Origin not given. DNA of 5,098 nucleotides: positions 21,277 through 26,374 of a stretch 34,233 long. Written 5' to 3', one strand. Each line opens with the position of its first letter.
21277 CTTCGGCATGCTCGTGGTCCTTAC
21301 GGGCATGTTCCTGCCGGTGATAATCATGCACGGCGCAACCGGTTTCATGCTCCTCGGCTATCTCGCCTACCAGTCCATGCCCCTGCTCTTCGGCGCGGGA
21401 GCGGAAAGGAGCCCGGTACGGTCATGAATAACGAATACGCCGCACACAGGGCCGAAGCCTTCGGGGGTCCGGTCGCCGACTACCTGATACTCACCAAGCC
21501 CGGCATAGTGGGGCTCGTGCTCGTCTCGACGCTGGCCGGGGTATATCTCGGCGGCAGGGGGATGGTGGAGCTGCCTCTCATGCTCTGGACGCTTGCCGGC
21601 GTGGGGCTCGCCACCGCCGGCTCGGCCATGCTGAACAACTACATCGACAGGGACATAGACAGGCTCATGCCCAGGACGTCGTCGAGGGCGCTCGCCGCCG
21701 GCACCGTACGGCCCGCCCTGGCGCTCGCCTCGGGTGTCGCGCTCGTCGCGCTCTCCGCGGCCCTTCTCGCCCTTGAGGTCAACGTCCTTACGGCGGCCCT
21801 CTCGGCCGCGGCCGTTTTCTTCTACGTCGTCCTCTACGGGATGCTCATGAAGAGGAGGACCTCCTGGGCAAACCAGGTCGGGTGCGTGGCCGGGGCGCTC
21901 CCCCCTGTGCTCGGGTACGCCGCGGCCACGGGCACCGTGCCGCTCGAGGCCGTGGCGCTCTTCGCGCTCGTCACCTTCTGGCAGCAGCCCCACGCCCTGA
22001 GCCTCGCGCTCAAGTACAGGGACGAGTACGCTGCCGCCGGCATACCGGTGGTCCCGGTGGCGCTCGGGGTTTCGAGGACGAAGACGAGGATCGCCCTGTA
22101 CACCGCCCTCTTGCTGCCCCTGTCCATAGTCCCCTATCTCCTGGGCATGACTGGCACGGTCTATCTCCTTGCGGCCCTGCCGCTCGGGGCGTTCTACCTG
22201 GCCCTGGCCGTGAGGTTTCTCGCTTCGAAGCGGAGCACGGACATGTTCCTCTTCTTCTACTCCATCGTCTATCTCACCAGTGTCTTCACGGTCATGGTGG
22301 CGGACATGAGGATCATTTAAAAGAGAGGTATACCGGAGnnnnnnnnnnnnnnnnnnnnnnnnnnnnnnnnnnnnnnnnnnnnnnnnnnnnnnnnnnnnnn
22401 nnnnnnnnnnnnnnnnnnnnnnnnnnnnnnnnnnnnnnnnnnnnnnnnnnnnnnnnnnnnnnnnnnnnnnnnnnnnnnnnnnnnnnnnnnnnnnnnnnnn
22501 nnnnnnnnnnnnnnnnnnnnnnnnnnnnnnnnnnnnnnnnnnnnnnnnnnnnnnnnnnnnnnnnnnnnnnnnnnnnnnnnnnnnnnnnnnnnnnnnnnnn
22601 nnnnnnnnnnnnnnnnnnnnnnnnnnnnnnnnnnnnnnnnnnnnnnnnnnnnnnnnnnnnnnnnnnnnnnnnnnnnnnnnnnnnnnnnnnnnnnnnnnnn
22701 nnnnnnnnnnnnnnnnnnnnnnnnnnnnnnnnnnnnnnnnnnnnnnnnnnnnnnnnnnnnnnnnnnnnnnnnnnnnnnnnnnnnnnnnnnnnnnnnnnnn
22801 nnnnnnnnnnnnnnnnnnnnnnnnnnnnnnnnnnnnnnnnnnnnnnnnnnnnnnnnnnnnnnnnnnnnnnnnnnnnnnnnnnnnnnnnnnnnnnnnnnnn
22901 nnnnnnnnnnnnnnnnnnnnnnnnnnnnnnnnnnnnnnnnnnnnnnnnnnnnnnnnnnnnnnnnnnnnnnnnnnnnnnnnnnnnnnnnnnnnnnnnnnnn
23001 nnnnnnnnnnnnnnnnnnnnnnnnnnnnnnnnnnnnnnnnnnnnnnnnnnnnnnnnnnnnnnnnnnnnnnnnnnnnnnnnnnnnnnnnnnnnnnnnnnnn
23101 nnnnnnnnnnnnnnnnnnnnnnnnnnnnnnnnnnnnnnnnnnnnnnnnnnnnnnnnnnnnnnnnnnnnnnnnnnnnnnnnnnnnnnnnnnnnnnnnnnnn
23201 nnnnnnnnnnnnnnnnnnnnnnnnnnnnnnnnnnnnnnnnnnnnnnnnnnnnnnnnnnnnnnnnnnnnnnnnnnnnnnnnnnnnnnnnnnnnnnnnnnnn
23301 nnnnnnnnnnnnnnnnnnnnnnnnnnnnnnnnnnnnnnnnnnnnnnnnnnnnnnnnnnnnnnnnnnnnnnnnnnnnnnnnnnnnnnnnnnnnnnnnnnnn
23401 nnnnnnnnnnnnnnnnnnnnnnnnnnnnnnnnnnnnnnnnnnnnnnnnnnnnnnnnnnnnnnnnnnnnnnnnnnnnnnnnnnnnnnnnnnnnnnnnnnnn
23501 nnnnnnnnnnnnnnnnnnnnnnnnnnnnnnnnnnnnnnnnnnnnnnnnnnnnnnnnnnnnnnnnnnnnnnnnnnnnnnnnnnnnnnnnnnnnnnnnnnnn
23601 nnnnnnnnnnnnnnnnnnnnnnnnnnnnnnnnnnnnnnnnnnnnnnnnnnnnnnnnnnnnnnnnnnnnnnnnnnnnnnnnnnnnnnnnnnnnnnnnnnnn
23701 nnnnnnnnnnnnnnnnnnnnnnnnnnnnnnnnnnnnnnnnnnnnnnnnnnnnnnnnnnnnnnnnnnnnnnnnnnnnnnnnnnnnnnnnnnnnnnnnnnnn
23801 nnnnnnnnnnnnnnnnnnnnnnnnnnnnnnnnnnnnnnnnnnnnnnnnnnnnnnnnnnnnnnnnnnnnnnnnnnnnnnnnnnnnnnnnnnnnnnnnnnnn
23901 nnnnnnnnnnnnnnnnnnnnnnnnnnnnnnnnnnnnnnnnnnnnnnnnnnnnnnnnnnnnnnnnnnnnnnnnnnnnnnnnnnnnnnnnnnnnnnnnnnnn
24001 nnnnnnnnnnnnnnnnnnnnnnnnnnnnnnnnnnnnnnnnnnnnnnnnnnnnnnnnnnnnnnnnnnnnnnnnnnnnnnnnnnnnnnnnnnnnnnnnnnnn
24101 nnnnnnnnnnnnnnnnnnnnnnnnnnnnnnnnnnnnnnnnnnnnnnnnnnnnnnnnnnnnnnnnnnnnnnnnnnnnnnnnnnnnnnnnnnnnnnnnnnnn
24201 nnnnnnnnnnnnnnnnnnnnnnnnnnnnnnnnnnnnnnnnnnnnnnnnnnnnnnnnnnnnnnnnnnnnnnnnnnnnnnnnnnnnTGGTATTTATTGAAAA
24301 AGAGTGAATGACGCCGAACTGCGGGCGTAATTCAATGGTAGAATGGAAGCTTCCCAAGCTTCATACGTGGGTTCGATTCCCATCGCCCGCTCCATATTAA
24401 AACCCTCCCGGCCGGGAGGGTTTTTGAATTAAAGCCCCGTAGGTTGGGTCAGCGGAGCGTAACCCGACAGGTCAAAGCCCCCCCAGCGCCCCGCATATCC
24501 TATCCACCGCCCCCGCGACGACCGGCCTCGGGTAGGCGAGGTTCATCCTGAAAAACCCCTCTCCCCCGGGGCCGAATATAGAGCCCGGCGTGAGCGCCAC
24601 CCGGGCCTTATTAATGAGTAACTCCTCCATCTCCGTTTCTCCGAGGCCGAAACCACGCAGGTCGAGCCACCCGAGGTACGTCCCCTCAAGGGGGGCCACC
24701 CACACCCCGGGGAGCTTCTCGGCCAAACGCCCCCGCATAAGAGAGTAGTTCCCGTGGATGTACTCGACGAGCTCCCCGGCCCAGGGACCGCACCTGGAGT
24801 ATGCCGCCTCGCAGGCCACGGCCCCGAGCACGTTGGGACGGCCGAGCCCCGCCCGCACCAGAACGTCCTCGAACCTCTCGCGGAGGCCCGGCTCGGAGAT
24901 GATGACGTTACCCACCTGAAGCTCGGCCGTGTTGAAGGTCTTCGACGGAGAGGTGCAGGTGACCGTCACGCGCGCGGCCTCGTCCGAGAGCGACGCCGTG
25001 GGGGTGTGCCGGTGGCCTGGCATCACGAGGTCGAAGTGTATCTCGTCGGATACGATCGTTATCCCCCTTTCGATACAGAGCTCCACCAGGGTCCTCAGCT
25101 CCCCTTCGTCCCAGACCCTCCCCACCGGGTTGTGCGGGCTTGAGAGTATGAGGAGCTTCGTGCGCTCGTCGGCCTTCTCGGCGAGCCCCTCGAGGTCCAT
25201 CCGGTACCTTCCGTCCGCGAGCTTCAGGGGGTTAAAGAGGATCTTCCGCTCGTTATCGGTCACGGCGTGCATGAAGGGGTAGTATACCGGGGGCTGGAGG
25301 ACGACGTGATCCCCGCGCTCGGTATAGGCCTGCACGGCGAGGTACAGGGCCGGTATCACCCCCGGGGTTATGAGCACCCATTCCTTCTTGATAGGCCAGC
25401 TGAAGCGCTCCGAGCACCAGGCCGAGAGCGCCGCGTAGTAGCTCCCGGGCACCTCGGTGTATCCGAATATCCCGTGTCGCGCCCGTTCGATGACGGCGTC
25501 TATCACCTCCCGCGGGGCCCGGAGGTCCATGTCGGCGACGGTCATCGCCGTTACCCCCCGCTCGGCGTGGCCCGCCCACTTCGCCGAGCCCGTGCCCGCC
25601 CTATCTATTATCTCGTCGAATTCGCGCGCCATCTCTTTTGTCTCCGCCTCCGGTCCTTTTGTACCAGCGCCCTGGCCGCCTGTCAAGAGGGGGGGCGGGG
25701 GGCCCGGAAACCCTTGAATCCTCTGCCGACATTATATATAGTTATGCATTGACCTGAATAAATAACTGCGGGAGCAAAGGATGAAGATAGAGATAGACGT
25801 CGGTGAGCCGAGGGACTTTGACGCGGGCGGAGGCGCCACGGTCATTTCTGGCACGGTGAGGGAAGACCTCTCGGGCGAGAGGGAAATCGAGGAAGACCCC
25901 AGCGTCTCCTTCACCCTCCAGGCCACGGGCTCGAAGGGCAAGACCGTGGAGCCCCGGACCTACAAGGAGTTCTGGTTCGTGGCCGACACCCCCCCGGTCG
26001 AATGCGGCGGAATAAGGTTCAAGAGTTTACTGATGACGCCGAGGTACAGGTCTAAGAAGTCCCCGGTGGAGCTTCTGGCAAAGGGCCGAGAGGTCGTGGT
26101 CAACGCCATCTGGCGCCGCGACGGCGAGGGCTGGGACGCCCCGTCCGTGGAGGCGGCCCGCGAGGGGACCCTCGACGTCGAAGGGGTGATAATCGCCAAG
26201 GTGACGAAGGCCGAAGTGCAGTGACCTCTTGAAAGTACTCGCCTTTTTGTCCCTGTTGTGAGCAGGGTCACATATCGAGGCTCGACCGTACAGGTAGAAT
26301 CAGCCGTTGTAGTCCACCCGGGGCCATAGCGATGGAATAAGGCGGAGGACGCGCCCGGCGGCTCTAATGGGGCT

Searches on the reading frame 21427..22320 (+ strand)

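Call 70: search_protein_families(library=pfam, proteins=[window:21427-22320:+], max_evalue=0.0001)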
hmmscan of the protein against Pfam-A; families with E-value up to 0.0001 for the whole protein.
window:21427-22320:+ (297 aa): 1 family
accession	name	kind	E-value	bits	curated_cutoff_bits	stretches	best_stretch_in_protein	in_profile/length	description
PF01040.23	UbiA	-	2.6e-55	187.9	34.2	1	31-277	1-244/250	UbiA prenyltransferase family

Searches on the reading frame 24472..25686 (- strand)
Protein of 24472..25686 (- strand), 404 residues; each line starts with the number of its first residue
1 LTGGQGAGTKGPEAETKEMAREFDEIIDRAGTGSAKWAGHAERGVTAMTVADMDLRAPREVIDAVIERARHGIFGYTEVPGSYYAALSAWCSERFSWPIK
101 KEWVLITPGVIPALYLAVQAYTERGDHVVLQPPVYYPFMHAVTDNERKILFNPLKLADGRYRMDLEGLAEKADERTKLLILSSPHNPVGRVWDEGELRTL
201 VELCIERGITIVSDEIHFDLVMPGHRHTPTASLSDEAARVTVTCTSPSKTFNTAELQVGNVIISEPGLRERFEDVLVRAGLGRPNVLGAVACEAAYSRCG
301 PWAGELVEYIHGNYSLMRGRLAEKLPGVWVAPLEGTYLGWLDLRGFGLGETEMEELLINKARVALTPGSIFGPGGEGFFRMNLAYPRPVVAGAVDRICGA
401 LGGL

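Call 11: search_protein_families(library=pfam, proteins=[window:24472-25686:-], max_evalue=0.001)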
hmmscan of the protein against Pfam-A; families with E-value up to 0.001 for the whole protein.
window:24472-25686:- (404 aa): 1 family
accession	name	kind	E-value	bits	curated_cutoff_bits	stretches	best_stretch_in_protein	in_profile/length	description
PF00155.27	Aminotran_1_2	-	1.2e-32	113.9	19.7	1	51-397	9-361/361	Aminotransferase class I and II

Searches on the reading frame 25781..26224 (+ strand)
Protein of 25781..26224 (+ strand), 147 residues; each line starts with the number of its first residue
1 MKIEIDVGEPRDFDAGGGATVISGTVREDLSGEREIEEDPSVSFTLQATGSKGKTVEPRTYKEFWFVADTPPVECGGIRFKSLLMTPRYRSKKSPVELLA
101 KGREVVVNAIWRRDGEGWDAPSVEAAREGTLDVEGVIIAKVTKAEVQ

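Call 11: search_protein_families(library=pfam, proteins=[window:25781-26224:+], max_evalue=0.001)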
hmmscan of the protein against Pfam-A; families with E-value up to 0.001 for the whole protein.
window:25781-26224:+ (147 aa): 0 families

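Call 76: search_protein_families(library=padloc, proteins=[window:25781-26224:+], max_evalue=0.001)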
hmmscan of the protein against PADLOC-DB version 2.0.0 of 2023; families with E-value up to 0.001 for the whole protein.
window:25781-26224:+ (147 aa): 0 families
